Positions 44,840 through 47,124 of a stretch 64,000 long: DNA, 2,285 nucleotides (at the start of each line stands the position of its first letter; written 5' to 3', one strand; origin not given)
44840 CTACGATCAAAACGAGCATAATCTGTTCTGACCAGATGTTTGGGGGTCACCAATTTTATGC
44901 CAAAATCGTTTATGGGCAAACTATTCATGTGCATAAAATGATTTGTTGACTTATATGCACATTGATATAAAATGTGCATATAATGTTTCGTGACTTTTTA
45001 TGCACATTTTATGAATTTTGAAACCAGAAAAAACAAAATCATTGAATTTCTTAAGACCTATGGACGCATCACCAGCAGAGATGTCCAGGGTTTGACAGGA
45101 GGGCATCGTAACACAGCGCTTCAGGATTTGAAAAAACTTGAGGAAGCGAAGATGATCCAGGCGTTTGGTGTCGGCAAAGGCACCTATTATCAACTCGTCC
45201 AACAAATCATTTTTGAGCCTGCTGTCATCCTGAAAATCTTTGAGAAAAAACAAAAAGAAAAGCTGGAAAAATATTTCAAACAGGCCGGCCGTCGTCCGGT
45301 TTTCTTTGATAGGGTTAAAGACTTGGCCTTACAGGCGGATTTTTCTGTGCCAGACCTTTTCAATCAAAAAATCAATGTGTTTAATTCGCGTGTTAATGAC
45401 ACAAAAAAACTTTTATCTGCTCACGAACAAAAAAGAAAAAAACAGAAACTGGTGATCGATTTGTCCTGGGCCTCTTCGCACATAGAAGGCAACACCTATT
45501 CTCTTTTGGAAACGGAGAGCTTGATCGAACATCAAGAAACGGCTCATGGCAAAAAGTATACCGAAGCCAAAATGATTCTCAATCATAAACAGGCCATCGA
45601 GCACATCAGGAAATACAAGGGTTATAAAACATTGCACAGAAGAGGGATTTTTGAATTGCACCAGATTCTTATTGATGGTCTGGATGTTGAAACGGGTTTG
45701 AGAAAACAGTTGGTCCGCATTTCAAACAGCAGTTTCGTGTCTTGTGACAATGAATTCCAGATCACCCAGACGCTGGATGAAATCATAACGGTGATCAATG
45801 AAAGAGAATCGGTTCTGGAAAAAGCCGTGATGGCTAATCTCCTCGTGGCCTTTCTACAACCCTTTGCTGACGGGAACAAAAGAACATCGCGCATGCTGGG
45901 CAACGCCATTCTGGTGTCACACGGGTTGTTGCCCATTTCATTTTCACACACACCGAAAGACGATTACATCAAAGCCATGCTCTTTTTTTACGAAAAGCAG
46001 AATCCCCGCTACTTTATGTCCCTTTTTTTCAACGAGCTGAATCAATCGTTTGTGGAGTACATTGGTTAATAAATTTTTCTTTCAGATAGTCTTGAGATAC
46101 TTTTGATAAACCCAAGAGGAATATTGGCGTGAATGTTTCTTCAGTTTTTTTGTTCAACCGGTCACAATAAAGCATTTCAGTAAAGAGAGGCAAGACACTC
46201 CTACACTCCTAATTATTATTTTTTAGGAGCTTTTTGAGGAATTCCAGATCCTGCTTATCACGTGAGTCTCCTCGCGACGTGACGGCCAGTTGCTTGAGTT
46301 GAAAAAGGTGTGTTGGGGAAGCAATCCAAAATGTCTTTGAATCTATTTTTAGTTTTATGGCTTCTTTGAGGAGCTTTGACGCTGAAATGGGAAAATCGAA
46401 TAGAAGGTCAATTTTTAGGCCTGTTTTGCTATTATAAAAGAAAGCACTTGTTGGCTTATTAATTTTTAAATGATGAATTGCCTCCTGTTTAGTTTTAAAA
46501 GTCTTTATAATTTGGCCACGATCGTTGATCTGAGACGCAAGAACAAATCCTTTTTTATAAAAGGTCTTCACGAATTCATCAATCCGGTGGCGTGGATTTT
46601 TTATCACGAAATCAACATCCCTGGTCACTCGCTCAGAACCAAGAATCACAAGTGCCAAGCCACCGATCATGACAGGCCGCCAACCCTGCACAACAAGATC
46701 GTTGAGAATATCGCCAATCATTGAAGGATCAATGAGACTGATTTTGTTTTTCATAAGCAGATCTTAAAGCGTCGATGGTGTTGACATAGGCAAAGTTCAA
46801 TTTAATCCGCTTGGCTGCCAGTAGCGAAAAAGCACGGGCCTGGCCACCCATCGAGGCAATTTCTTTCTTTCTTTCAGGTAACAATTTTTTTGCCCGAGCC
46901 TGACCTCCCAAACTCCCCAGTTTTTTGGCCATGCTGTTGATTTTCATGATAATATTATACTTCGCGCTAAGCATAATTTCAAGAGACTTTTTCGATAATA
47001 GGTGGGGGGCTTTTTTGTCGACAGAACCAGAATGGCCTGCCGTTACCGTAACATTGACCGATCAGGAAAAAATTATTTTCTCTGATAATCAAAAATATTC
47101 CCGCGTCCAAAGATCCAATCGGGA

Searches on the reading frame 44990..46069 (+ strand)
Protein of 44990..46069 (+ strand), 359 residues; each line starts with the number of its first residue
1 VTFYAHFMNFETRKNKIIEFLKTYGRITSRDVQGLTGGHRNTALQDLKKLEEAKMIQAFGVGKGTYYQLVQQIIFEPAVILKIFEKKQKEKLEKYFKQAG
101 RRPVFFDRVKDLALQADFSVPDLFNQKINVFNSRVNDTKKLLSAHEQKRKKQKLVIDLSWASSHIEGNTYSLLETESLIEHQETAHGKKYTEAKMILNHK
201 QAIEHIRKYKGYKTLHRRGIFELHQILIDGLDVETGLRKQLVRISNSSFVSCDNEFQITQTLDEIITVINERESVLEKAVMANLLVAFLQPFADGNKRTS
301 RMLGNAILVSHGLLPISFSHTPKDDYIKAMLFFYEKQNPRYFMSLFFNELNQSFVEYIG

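Call 4: search_protein_families(library=pfam, proteins=[window:44990-46069:+], max_evalue=0.01)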
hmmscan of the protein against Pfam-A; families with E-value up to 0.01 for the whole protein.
window:44990-46069:+ (359 aa): 2 families
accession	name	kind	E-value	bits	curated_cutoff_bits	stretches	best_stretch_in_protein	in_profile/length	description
PF02661.23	Fic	-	1.4e-11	45.5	24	1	217-308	4-93/93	Fic/DOC family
PF22168.2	DIP2311-like_C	-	0.0011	19.7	27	1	19-69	12-62/63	Transcriptional regulator DIP2311-like, C-terminal domain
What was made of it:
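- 45011..46069 (+): Fic-family protein with an N-terminal winged helix (352 aa from ATG 45011; the gene caller used GTG 44990). Its motif is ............. Pfam Fic (call 4).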

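Call 10: search_protein_families(library=ncbifam, proteins=[window:44990-46069:+], max_evalue=1)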
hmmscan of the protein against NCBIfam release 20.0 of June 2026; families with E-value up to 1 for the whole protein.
window:44990-46069:+ (359 aa): 7 families
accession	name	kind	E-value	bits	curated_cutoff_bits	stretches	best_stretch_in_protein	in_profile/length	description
NF046030.1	ProtAdlyltaseSoFic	equivalog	0.0002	20.4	550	1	285-316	188-219/361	protein adenylyltransferase Fic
NF041381.1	XopAC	subfamily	0.00026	19.8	450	1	276-332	379-432/451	XopAC/AvrAC family type III secretion system effector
NF046029.1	ProtAdlyltaseNmFic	equivalog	0.00064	19.5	230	1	218-330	30-137/177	protein adenylyltransferase Fic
TIGR02613.1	mob_myst_B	hypoth_equivalog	0.0015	18.4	124.4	1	190-319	25-152/186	mobile mystery protein B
TIGR01550.1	DOC_P1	subfamily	0.0018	18.5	38.65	1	279-312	53-88/122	type II toxin-antitoxin system death-on-curing family toxin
NF033788.1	HTH_metalloreg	subfamily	0.0021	17.8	55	1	16-72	15-71/77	metalloregulator ArsR/SmtB family transcription factor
NF051902.1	GH35_fam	subfamily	0.013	14.1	500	1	90-204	272-385/510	GH35 family beta-galactosidase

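Call 11: search_protein_families(library=padloc, proteins=[window:44990-46069:+], max_evalue=1)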
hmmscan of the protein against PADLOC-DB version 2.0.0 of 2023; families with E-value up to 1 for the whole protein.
window:44990-46069:+ (359 aa): 9 families
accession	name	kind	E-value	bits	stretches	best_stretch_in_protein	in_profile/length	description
PDLC03963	SoFic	-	4.7e-21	73.6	2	151-340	53-250/361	-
PDLC04840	PDC-S04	-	3.1e-15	54.5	1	152-330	9-196/227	-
PDLC04836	PDC-S04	-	3e-11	41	1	152-349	23-226/244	-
PDLC04837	PDC-S04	-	4.8e-08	30.6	1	151-331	22-206/234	-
PDLC04966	PDC-S24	-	2.8e-07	27.8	1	205-315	222-343/497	-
PDLC04839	PDC-S04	-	1.8e-06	25.7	1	271-330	122-183/205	-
PDLC04841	PDC-S04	-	1.3e-05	23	1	218-331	143-251/292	-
PDLC04842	PDC-S04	-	0.00011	20.1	1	214-330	41-152/202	-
PDLC04838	PDC-S04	-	0.00021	19.1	1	272-347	126-199/209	-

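Call 24: find_encoding_contigs(protein=window:44990-46069:+, flank=6000, max_places=10)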
Protein window:44990-46069:+ (359 aa): 1 contig read that carries it; 1 place shown.
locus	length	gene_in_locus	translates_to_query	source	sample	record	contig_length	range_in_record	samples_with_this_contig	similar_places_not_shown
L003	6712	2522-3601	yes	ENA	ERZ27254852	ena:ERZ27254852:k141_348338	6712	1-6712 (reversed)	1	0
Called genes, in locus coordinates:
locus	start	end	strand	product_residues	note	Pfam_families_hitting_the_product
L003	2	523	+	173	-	?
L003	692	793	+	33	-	-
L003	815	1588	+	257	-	PF01381:HTH_3, PF12844:HTH_19 (faint), PF13274:SocA_Panacea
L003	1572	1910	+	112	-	-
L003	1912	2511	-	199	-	-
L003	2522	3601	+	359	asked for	PF02661:Fic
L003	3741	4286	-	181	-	-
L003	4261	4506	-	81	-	-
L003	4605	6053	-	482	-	PF01565:FAD_binding_4, PF02913:FAD-oxidase_C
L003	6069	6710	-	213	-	?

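Call 34: find_homologous_proteins(query=window:45011-46069:+)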
Query window:45011-46069:+ (352 aa): 1369 proteins with E <= 0.001 among 3533 candidates; the best 120 are listed.
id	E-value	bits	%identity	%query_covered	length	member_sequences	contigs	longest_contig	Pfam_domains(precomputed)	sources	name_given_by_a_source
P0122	4.3e-228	774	100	100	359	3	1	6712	PF02661.24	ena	-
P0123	1.3e-160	552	71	100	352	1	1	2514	PF02661.24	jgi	jgi:Fic family protein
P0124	1.5e-160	552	70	100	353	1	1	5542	PF22168.3,PF02661.24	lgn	-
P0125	5.8e-159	546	71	100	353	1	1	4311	PF02661.24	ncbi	-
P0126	6.4e-157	540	71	100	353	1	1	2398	PF02661.24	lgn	-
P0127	1.6e-148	512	66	100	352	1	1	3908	PF22168.3,PF24033.2,PF02661.24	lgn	-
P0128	1.5e-144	499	64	100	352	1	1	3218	PF22168.3,PF02661.24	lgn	-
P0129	1.1e-123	431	57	100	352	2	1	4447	PF02661.24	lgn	-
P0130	2.9e-123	429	57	100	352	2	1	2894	PF02661.24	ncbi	-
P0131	1.2e-122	427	58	99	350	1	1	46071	PF02661.24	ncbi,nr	ncbi:MAG: Fic family protein [Oligoflexia bacterium]|nr:Fic family protein [Oligoflexia bacterium]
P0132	1.5e-121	423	55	100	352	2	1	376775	PF02661.24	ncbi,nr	ncbi:MAG: Fic family protein [Bdellovibrio sp.]|nr:Fic family protein [Bdellovibrio sp.]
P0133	1.2e-120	420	57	100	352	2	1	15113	PF02661.24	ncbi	-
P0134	3.5e-120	419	55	100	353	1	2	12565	PF02661.24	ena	-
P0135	6.5e-120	418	56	100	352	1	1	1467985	PF02661.24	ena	-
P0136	8.6e-119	414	55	100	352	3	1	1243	PF02661.24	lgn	-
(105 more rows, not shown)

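Call 44: find_encoding_contigs(protein=P0124, flank=5000, max_places=3)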
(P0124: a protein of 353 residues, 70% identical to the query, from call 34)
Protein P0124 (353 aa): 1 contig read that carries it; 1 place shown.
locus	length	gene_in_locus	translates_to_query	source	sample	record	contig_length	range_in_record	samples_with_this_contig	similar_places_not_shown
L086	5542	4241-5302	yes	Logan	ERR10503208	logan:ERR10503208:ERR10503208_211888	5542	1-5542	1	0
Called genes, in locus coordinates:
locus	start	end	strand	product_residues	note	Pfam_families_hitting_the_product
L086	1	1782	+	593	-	?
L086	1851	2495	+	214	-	PF14082:SduA_C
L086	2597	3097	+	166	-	-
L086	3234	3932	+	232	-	-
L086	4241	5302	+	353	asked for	PF22168:DIP2311-like_C (faint), PF02661:Fic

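Call 45: find_encoding_contigs(protein=P0125, flank=5000, max_places=3)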
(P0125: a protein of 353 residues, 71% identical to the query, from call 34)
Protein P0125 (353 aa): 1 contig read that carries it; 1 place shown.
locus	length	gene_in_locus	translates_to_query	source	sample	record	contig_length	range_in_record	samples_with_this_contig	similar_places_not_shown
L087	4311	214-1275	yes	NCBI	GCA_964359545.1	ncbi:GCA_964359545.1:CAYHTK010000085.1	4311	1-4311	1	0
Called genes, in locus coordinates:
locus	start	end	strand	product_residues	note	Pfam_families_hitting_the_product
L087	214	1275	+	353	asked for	PF02661:Fic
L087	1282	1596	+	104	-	PF07883:Cupin_2 (weak)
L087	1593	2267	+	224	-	PF01427:Peptidase_M15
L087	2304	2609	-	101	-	-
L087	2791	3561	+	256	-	-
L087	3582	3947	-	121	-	-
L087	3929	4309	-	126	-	?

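Call 46: find_encoding_contigs(protein=P0131, flank=5000, max_places=3)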
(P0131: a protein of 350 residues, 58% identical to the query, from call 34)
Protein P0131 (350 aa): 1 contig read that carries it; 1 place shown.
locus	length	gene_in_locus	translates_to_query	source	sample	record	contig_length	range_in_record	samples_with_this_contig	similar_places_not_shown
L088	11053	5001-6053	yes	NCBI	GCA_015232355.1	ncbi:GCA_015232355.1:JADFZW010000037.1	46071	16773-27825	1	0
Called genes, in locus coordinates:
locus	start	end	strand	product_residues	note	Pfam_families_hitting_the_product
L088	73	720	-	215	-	-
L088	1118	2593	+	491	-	PF00696:AA_kinase, PF22468:ACT_9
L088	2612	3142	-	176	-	PF00072:Response_reg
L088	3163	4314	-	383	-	PF00437:T2SSE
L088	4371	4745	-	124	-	PF13473:Cupredoxin_1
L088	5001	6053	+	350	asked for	PF02661:Fic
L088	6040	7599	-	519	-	-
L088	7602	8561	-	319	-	-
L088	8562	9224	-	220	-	-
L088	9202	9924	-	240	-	PF07963:N_methyl (weak)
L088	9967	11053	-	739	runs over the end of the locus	PF03705:CheR_N, PF01739:CheR, PF00072:Response_reg, PF01339:CheB_methylest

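Call 48: find_related_loci(query=window:45011-46069:+, collection=metagenome_contigs, flank=6000)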
Query window:45011-46069:+ (352 aa) in metagenome_contigs; peptide patterns used: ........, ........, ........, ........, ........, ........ (x = any residue, [..] = any of these).
334 stretches matched a pattern; 1 encode a relative of the query (tblastn E <= 1e-3); 1 distinct loci.
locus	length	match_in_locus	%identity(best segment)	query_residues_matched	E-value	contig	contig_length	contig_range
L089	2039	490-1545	57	1-352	8e-141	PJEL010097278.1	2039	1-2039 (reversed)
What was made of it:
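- Tried and rejected: The single metagenome scan with Fic returned one distant locus (call 48).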

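Call 59: find_encoding_contigs(protein=P0127, flank=4000, max_places=2)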
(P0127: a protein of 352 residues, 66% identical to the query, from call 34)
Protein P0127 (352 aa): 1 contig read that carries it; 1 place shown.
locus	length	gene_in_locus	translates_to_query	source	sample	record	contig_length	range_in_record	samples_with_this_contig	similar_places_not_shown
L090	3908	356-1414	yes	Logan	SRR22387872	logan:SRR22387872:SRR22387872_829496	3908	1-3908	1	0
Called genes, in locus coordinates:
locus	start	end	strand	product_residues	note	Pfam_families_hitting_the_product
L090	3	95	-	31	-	?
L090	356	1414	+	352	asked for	PF22168:DIP2311-like_C (weak), PF24033:DUF7342 (faint), PF02661:Fic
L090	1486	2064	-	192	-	PF11967:RecO_N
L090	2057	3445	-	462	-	PF03448:MgtE_N, PF00571:CBS, PF01769:MgtE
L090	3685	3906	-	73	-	?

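Call 60: find_encoding_contigs(protein=P0128, flank=4000, max_places=2)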
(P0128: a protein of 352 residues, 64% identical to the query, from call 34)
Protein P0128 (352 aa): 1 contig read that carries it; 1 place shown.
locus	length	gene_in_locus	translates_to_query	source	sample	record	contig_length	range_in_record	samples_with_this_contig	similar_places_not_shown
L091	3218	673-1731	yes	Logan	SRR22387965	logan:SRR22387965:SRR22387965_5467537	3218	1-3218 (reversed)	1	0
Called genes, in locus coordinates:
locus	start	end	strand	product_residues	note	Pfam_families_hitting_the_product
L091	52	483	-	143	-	PF08334:T2SSG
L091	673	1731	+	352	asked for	PF22168:DIP2311-like_C, PF02661:Fic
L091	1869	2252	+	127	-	-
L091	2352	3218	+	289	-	?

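Call 61: find_encoding_contigs(protein=P0132, flank=4000, max_places=2)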
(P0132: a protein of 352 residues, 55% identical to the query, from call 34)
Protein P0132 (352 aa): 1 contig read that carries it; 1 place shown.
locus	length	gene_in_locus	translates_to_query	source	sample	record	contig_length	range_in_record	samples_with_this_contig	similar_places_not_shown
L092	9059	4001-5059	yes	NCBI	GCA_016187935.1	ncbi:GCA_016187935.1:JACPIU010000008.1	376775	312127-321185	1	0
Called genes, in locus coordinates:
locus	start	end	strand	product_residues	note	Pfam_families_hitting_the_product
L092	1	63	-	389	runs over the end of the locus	PF13701:DDE_Tnp_1_4, PF01609:DDE_Tnp_1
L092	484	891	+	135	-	-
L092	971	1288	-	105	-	PF01381:HTH_3 (weak)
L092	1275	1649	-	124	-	PF06296:RelE (weak)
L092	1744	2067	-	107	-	-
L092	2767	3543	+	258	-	PF01022:HTH_5, PF01047:MarR (weak), PF08279:HTH_11 (weak), PF12802:MarR_2 (faint), PF12840:HTH_20 (weak), PF13412:HTH_24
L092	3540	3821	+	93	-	PF14213:DUF4325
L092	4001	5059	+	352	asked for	PF02661:Fic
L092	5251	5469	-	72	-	-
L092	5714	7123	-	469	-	PF00144:Beta-lactamase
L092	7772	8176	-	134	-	PF08332:CaMKII_AD, PF14534:DUF4440, PF12680:SnoaL_2, PF13474:SnoaL_3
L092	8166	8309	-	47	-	PF01381:HTH_3 (weak)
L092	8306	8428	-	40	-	PF05973:Gp49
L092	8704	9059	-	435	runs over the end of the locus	PF01435:Peptidase_M48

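Call 70: predict_structure(alignment_id=A3)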
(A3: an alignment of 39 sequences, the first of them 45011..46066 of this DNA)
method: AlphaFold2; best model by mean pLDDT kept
length: 352 residues; sequences in the alignment: 39
mean_pLDDT: 90.8   pTM: 0.86
mean pLDDT of the five models: 90.8, 89.1, 86.2, 85.9, 85.6
residues with pLDDT >= 90: 219; 70-90: 132; 50-70: 1; < 50: 0
segments of 3 or more residues with pLDDT < 50: none
pLDDT, mean of each block of 10 residues (from residue 1): 92 88 92 92 93 83 86 90 93 92 97 90 84 85 89 87 89 86 90 93 92 95 91 86 91 97 96 97 87 95 91 92 96 97 87 67
secondary structure, 60 per line:
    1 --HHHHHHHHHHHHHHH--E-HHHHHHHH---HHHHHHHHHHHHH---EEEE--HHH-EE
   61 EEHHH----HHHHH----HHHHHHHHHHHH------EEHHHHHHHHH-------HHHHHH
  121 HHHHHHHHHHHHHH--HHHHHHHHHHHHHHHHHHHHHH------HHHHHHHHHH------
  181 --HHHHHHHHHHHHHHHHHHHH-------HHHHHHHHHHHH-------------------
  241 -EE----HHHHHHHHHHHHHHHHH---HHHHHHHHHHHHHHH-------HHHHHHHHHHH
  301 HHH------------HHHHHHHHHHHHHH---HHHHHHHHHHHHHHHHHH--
elements in order: H3-17 H22-29 H33-45 E49-52 E59-62 H70-74 H79-90 H99-107 H115-134 H137-158 H165-174 H183-202 H210-221 H248-264 H268-282 H290-303 H316-329 H333-350
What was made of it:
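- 45011..46069 (+): AF2 pLDDT 90.8 with an H-H-H-beta-beta N-terminal domain (call 70).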

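Call 74: fold_search(model_id=the predicted structure, library=pdb)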
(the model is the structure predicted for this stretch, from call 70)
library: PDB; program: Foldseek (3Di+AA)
matches with E <= 10: 1244; with E <= 0.001: 51
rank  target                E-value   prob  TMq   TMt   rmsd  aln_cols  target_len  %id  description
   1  6i7g_B                1.4e-08  1.00  0.57  0.59  13.8       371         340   16  Crystal structure of dimeric wild type FICD complexed with ATP (released 2019-09-25)
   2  6i7k                  2.3e-08  1.00  0.58  0.61   7.2       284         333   18  Crystal structure of monomeric FICD mutant L258D complexed with MgATP (released 2019-09-25)
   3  4u0s_B                2.5e-08  1.00  0.57  0.62  11.2       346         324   16  Structure of Eukaryotic fic domain containing protein with ADP (released 2014-12-10)
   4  4u04_A                3.3e-08  1.00  0.53  0.59  13.6       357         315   16  Structure of a eukaryotic fic domain containing protein (released 2014-12-10)
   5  9yz5_A                3.6e-08  1.00  0.58  0.62  13.8       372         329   16  human FicD bound with farnesyl pyrophosphate (released 2026-02-25)
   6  6i7l                  4.1e-08  1.00  0.59  0.62   7.0       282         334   19  Crystal structure of monomeric FICD mutant L258D complexed with MgAMP-PNP (released 2019-09-25)
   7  4u07_A                4.5e-08  1.00  0.57  0.62  11.2       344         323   17  ATP bound to eukaryotic FIC domain containing protein (released 2014-12-10)
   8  4u0s_A                4.5e-08  1.00  0.57  0.62  11.3       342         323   16  Structure of Eukaryotic fic domain containing protein with ADP (released 2014-12-10)
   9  4u0z_G                4.8e-08  1.00  0.55  0.59   5.2       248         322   19  Eukaryotic Fic Domain containing protein with bound APCPP (released 2014-12-10)
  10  4u0u_A                5.0e-08  1.00  0.58  0.61  11.5       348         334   17  Wild type eukaryotic fic domain containing protein with ADP (released 2014-12-10)
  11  4u0z_B                6.3e-08  1.00  0.56  0.60   5.1       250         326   19  Eukaryotic Fic Domain containing protein with bound APCPP (released 2014-12-10)
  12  5jj6_A                6.6e-08  1.00  0.55  0.59  12.9       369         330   17  Fic-1 (aa134 - 508) from C. elegans (released 2016-06-01)
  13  4u0z_D                6.9e-08  1.00  0.56  0.61   7.9       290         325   18  Eukaryotic Fic Domain containing protein with bound APCPP (released 2014-12-10)
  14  4u0z_A                7.2e-08  1.00  0.55  0.59   5.1       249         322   20  Eukaryotic Fic Domain containing protein with bound APCPP (released 2014-12-10)
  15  4u0z_F                7.6e-08  1.00  0.55  0.59   5.1       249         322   20  Eukaryotic Fic Domain containing protein with bound APCPP (released 2014-12-10)
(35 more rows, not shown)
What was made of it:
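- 45011..46069 (+): Foldseek matches FICD, BT_2513 and SoFic (call 74).
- On Fic/Doc: Foldseek matches FICD, BT_2513 and SoFic at E 1e-8 to 1e-6 (call 74).
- Closest known: Fic/Doc proteins with a DNA-binding winged helix. Same: The protein has a Fic fold with an N-terminal winged helix (calls 4, 70, 74).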

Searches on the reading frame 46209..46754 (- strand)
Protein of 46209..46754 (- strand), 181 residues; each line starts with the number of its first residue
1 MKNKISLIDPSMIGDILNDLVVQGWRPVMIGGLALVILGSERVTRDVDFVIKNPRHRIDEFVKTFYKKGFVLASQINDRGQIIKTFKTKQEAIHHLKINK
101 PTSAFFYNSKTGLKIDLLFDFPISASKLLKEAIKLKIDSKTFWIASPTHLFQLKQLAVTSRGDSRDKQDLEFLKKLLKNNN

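Call 4: search_protein_families(library=pfam, proteins=[window:46209-46754:-], max_evalue=0.01)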
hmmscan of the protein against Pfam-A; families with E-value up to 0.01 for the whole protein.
window:46209-46754:- (181 aa): 2 families
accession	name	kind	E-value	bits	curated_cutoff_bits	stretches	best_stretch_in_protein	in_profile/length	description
PF09970.15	DUF2204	-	0.00018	21.7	20.3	0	14-60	6-53/181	Nucleotidyl transferase of unknown function (DUF2204)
PF08843.17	AbiEii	-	0.00055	20.4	22.5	1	28-173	16-168/238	Nucleotidyl transferase AbiEii toxin, Type IV TA system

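Call 10: search_protein_families(library=ncbifam, proteins=[window:46209-46754:-], max_evalue=1)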
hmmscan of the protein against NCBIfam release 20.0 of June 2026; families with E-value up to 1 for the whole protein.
window:46209-46754:- (181 aa): 2 families
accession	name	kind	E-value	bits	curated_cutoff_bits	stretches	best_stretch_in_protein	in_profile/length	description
NF008118.0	PRK10865.1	equivalog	0.058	11.3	1417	1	63-179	330-450/857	ATP-dependent chaperone ClpB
NF002977.0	PRK03670.1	equivalog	0.06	12.7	305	1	55-142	97-181/252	competence damage-inducible protein A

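Call 11: search_protein_families(library=padloc, proteins=[window:46209-46754:-], max_evalue=1)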
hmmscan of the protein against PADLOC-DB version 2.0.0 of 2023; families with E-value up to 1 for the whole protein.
window:46209-46754:- (181 aa): 3 families
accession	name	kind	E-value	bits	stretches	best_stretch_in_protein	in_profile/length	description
PDLC02288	AbiEii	-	0.0099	12.8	1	31-82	57-106/294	AbiEii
PDLC02306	AbiEii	-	0.021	12.4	1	28-63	42-80/280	AbiEii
PDLC02328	AbiEii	-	0.022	12.7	1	28-175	16-143/203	AbiEii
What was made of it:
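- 46209..46974 (-): Context: a second TA-like pair in the same low-GC islet. It is an 81-aa protein followed by an overlapping 181-aa DUF2204/AbiEii-like nucleotidyltransferase. Weak Pfam and PADLOC hits (calls 4, 11).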

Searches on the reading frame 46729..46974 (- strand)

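Call 4: search_protein_families(library=pfam, proteins=[window:46729-46974:-], max_evalue=0.01)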
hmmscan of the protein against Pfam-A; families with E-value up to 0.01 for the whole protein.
window:46729-46974:- (81 aa): 0 families

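Call 10: search_protein_families(library=ncbifam, proteins=[window:46729-46974:-], max_evalue=1)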
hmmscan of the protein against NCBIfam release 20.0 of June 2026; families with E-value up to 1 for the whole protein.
window:46729-46974:- (81 aa): 0 families

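Call 11: search_protein_families(library=padloc, proteins=[window:46729-46974:-], max_evalue=1)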
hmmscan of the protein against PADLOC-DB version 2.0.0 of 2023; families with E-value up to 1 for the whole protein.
window:46729-46974:- (81 aa): 0 families

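Call 12: search_protein_families(library=pfam, proteins=[window:46729-46974:-], max_evalue=10)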
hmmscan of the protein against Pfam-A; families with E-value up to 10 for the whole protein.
window:46729-46974:- (81 aa): 1 family
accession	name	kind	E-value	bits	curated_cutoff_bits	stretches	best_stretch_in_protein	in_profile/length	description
PF10685.14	KGG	-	0.042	14.6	20.4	1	33-47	7-21/22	Stress-induced bacterial acidophilic repeat motif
